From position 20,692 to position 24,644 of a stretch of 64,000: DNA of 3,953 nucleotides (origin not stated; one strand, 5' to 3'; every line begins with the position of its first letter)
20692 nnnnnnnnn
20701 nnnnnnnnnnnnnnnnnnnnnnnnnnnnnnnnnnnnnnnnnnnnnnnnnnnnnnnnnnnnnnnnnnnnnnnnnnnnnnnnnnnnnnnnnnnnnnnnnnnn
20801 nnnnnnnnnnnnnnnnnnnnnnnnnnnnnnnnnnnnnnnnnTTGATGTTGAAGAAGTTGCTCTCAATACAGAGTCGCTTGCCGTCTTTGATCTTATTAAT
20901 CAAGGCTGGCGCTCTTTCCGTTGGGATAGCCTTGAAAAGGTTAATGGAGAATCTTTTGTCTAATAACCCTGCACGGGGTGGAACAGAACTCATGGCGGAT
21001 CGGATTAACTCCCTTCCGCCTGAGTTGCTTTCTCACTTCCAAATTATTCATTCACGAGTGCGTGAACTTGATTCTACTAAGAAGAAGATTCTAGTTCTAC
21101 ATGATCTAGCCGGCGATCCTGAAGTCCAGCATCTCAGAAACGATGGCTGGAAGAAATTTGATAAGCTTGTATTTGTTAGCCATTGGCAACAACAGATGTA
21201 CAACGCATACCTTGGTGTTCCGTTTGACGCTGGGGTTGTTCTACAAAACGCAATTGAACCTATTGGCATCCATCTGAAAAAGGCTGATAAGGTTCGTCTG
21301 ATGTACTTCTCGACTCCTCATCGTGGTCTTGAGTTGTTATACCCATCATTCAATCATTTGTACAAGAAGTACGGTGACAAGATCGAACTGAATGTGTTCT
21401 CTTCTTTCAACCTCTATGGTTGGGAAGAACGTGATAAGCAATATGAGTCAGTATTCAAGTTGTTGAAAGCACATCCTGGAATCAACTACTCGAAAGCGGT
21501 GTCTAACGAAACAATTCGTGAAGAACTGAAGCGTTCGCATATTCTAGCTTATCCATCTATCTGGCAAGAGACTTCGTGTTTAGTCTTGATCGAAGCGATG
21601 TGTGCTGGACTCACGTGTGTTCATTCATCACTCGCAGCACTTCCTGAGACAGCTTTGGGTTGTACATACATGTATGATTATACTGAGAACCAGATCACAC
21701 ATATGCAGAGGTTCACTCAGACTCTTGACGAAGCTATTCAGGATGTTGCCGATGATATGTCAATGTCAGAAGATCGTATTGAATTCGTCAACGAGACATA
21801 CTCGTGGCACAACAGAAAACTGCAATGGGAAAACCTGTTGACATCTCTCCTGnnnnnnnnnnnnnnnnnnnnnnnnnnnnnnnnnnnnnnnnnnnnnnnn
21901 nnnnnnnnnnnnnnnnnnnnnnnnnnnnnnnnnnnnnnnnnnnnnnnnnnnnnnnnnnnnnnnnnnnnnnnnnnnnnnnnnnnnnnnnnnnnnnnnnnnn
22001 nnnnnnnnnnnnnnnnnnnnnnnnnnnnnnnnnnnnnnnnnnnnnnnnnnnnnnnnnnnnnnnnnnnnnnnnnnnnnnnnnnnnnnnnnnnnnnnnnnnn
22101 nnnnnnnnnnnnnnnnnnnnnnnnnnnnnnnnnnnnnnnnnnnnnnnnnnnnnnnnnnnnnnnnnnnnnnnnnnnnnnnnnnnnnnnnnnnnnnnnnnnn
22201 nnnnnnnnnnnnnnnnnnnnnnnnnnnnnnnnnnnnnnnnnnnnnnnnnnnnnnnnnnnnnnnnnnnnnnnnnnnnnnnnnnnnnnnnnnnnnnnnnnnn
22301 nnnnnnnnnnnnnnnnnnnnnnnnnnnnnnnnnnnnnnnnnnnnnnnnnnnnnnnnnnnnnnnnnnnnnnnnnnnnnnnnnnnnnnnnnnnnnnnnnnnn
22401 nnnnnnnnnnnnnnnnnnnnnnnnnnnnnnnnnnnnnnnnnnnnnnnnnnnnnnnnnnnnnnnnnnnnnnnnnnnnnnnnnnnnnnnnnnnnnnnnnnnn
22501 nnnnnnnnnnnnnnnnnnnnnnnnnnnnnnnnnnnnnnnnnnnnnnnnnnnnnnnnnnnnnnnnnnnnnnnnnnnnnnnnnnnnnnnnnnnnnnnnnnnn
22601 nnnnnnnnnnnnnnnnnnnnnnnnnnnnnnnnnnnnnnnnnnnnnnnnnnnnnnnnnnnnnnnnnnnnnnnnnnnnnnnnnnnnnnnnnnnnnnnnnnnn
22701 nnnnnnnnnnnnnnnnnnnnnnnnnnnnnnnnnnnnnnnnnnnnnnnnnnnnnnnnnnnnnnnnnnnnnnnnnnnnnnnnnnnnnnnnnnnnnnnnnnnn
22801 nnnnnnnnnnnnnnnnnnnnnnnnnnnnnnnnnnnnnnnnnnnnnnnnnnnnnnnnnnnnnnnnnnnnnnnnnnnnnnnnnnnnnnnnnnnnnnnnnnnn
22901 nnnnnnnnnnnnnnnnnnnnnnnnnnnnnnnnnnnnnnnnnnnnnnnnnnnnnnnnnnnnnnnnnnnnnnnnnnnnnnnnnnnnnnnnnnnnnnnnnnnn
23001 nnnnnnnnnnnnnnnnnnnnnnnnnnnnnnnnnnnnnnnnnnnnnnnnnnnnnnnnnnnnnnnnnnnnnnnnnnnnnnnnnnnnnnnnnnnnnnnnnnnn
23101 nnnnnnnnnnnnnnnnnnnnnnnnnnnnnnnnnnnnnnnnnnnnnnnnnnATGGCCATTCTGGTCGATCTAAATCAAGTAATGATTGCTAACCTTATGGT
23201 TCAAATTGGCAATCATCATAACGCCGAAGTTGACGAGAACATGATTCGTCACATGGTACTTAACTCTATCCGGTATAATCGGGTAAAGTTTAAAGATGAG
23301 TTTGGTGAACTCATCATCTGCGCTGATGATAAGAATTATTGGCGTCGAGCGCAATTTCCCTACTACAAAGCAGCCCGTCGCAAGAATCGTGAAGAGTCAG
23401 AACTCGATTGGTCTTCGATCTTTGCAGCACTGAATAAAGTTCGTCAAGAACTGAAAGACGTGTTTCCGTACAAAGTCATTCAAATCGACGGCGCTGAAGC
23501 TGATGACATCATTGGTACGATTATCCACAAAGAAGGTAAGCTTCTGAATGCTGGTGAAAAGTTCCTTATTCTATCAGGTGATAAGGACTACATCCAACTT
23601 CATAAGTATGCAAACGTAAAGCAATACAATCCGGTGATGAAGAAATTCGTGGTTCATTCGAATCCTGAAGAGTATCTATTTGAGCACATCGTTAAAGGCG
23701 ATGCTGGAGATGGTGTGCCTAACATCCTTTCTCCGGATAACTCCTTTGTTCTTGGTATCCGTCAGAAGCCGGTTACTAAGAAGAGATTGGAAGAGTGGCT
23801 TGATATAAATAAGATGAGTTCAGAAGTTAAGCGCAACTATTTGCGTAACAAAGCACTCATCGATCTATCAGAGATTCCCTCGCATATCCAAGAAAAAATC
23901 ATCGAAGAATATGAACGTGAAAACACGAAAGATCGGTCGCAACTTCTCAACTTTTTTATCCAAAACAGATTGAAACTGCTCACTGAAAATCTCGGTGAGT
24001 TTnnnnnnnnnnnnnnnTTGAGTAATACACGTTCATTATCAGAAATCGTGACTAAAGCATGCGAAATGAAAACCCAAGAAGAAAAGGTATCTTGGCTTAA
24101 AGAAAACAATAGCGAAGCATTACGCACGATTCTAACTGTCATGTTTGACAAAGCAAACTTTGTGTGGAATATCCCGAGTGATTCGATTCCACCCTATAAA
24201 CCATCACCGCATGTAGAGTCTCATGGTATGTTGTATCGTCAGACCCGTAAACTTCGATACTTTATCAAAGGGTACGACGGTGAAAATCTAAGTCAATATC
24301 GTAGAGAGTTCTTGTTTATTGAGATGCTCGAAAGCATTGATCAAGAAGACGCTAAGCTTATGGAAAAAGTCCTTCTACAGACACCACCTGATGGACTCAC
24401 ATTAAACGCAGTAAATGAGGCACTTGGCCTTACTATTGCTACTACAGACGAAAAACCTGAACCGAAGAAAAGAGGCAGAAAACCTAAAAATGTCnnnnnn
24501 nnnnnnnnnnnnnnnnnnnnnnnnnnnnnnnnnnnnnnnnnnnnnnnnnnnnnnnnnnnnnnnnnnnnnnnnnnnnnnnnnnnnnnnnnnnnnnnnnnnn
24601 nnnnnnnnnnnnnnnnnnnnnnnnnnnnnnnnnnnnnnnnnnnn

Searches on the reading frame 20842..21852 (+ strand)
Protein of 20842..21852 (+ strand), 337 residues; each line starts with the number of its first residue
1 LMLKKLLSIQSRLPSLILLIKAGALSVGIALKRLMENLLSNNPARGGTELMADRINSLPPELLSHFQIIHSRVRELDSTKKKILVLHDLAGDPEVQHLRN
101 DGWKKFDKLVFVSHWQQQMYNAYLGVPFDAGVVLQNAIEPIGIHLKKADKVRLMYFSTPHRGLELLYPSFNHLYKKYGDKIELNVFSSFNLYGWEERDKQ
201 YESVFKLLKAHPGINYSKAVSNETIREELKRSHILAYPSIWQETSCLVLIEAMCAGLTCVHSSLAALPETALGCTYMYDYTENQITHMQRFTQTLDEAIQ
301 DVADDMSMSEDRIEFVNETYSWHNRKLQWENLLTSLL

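Call 53: search_protein_families(library=pfam, proteins=[window:20842-21852:+], max_evalue=0.001)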
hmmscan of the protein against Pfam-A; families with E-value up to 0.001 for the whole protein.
window:20842-21852:+ (337 aa): 2 families
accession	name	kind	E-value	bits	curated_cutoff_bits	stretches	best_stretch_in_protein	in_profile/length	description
PF00534.26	Glycos_transf_1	-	7.4e-09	35.8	26.4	1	159-267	26-127/172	Glycosyl transferases group 1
PF13692.12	Glyco_trans_1_4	-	7.5e-09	36.4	27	1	161-270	15-114/142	Glycosyl transferases group 1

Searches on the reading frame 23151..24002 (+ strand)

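Call 53: search_protein_families(library=pfam, proteins=[window:23151-24002:+], max_evalue=0.001)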
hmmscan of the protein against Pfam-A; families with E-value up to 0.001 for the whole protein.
window:23151-24002:+ (284 aa): 2 families
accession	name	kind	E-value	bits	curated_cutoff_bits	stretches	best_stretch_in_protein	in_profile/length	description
PF02739.22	5_3_exonuc_N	-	1.4e-16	61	34.3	1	52-165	50-150/164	5'-3' exonuclease, N-terminal resolvase-like domain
PF09293.15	RNaseH_C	-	1.7e-10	41.8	25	1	176-284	7-124/124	T4 RNase H, C terminal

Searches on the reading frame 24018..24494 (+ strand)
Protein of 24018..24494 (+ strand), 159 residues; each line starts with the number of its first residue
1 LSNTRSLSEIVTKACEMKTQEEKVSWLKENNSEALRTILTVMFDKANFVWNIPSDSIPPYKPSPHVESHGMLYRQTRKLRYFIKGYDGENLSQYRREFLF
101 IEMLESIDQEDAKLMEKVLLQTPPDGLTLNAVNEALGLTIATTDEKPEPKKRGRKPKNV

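Call 53: search_protein_families(library=pfam, proteins=[window:24018-24494:+], max_evalue=0.001)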
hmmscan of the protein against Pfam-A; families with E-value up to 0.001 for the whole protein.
window:24018-24494:+ (159 aa): 1 family
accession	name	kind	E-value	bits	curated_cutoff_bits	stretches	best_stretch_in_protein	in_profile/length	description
PF20025.4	DUF6433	-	1.4e-22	80.3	38.9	1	10-118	1-108/115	Family of unknown function (DUF6433)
